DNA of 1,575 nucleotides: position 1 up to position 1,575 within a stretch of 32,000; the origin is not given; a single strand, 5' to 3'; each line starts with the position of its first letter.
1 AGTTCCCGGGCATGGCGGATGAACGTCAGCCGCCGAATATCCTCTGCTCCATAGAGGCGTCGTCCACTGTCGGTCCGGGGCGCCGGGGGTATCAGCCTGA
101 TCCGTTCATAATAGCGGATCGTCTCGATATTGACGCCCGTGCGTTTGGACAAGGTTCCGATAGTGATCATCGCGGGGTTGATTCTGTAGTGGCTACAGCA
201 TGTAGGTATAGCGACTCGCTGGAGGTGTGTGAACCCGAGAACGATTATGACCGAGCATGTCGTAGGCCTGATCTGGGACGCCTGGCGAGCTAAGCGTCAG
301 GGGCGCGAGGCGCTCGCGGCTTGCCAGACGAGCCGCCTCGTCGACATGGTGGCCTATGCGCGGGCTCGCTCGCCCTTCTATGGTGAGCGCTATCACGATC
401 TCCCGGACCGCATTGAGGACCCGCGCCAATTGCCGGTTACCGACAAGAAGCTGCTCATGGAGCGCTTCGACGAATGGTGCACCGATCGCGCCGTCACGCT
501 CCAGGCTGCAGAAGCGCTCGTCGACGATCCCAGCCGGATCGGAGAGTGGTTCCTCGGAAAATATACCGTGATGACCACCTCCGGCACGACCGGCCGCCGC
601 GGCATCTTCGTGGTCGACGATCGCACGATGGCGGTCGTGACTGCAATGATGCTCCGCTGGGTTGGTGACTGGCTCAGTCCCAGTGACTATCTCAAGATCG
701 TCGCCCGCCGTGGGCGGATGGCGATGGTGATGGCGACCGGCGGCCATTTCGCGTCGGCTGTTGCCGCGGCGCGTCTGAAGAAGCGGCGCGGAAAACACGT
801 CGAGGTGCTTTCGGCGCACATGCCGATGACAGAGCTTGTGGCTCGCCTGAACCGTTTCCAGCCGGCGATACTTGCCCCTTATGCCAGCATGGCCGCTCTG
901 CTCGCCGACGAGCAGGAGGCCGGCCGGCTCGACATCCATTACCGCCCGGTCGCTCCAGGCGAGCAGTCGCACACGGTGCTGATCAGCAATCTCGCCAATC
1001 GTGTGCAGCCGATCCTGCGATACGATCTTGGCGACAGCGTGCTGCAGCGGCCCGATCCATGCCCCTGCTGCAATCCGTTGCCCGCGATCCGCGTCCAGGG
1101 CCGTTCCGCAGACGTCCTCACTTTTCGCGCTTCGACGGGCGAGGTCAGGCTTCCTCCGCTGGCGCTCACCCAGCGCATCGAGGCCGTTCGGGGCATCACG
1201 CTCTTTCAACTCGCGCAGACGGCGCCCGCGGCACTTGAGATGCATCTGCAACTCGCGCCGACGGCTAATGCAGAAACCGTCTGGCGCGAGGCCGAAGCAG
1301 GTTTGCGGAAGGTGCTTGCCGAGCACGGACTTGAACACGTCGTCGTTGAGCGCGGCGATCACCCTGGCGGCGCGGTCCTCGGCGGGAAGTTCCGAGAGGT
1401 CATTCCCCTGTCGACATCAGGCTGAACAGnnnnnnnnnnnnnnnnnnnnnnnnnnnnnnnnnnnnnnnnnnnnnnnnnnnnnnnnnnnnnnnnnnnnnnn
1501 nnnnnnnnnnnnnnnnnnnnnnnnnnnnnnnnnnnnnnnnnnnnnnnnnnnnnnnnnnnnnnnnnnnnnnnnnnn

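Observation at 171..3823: MerR-gated operon led by two PaaK/F390-synthetase-like adenylating enzymes, a membrane microprotein and a tail-less CDF: candidate undescribed metal-stress module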

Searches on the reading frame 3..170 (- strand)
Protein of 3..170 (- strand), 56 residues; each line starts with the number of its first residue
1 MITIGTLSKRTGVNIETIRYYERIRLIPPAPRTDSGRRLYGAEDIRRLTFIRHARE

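Call 4: search_protein_families(library=pfam, proteins=[window:3-170:-], max_evalue=0.01)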
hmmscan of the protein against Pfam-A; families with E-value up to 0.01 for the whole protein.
window:3-170:- (56 aa): 2 families
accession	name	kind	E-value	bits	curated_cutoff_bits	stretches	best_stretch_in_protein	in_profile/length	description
PF00376.29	MerR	-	3.3e-16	59.2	28.2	1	3-40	1-38/38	MerR family regulatory protein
PF13411.12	MerR_1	-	6e-16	58.7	21.6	1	3-56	2-54/69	MerR HTH family regulatory protein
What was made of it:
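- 1..170 (-): 5' part of the merR-family metal-sensor gene (CadR/PbrR-like); the gene runs off the window. Pfam MerR 59 bits (call 4).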

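Call 5: search_protein_families(library=ncbifam, proteins=[window:3-170:-], max_evalue=0.01)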
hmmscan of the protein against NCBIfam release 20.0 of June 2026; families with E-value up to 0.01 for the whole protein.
window:3-170:- (56 aa): 18 families
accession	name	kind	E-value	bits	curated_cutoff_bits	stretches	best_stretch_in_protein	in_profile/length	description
NF007069.0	PRK09514.1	equivalog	1.3e-15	57.6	143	1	1-56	1-56/141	Zn(2+)-responsive transcriptional regulator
TIGR02047.1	CadR-PbrR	equivalog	1.6e-15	57.3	151.45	1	3-55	2-54/127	Cd(II)/Pb(II)-responsive transcriptional regulator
TIGR02043.1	ZntR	equivalog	6.9e-15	55.4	167.95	1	1-56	1-56/131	Zn(2+)-responsive transcriptional regulator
TIGR02051.1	MerR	equivalog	1.4e-14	54.5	150.85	1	3-56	1-54/124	mercury resistance transcriptional regulator MerR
TIGR02044.1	CueR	equivalog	4.5e-13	49.4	147.4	1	3-56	2-55/127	Cu(I)-responsive transcriptional regulator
NF041849.1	trans_regNmlR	equivalog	1.2e-12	47.9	175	1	4-55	3-54/117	stress response transcriptional regulator NmlR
NF010315.0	PRK13752.1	subfamily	3e-09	37.1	261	1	2-55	8-61/144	mercury resistance transcriptional regulator MerR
NF053740.1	TransRegTnrAGPos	equivalog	1.1e-08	35.2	140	1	2-53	13-63/108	hypothetical protein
TIGR01950.1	SoxR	equivalog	2.2e-07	30.8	116.9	1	2-55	2-54/142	redox-sensitive transcriptional activator SoxR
NF047375.1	HeatShock_HspR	equivalog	2.8e-07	30.4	105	1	3-53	5-54/92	heat shock protein transcriptional repressor HspR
NF007590.0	PRK10227.1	equivalog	6.4e-07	29.5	244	1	4-55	3-54/135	Cu(I)-responsive transcriptional regulator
NF050798.1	TF_FtsR_Actino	equivalog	6.7e-07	29.6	150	1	13-52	17-55/223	transcriptional regulator FtsR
TIGR02054.1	MerD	equivalog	6.9e-06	26.6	103.65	1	3-55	5-57/120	mercuric resistance transcriptional repressor MerD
NF052513.1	TransRegCarH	equivalog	6.4e-05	22.4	400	1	3-53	8-58/274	HTH-type transcriptional repressor CarH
NF047377.1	heat_HspR_dupli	exception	0.00049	19.7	300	1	15-53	140-177/214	heat shock protein transcriptional repressor HspR, fused homodimer type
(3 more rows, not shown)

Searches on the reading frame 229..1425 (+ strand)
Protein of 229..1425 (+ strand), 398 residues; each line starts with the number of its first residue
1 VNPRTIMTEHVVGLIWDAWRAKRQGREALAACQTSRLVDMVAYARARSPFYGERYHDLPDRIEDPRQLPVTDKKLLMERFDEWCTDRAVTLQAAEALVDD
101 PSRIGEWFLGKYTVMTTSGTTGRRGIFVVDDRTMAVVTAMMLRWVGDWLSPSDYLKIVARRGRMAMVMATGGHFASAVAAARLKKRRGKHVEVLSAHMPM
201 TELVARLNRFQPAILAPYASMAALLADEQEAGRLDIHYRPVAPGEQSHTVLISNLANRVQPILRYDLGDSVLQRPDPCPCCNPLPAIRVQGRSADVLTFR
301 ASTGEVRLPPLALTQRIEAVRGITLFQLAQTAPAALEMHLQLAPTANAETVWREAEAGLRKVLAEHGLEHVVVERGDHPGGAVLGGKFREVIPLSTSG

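Call 4: search_protein_families(library=pfam, proteins=[window:229-1425:+], max_evalue=0.01)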
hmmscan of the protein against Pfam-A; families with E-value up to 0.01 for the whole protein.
window:229-1425:+ (398 aa): 1 family
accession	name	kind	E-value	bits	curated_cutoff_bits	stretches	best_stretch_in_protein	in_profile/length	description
PF13450.12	NAD_binding_8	-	0.00044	20.9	21.9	0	363-383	15-35/68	NAD(P)-binding Rossmann-like domain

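Call 5: search_protein_families(library=ncbifam, proteins=[window:229-1425:+], max_evalue=0.01)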
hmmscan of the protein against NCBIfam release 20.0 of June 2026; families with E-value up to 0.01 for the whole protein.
window:229-1425:+ (398 aa): 5 families
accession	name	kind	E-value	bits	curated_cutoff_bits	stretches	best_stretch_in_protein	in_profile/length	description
TIGR02304.1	aden_form_hyp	equivalog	2e-24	86.4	251.9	2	24-239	19-215/430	F390 synthetase-related protein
NF045666.1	DVU1553_fam_AMP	equivalog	2.9e-11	43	300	2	20-123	14-103/331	DVU_1553 family AMP-dependent CoA ligase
NF053551.1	FlxY_rubin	equivalog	1.2e-06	27.6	520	1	235-326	265-352/424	flexirubin biosynthesis putative acyl-CoA ligase FlxY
NF041217.1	BagE_FevW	exception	1.6e-06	27.4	800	1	226-344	245-360/424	bagremycin/ferroverdin synthetase BagE/FevW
NF041878.1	paak_haloarch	equivalog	4.3e-06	25.6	700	0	240-300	272-332/427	phenylacetate--CoA ligase PaaK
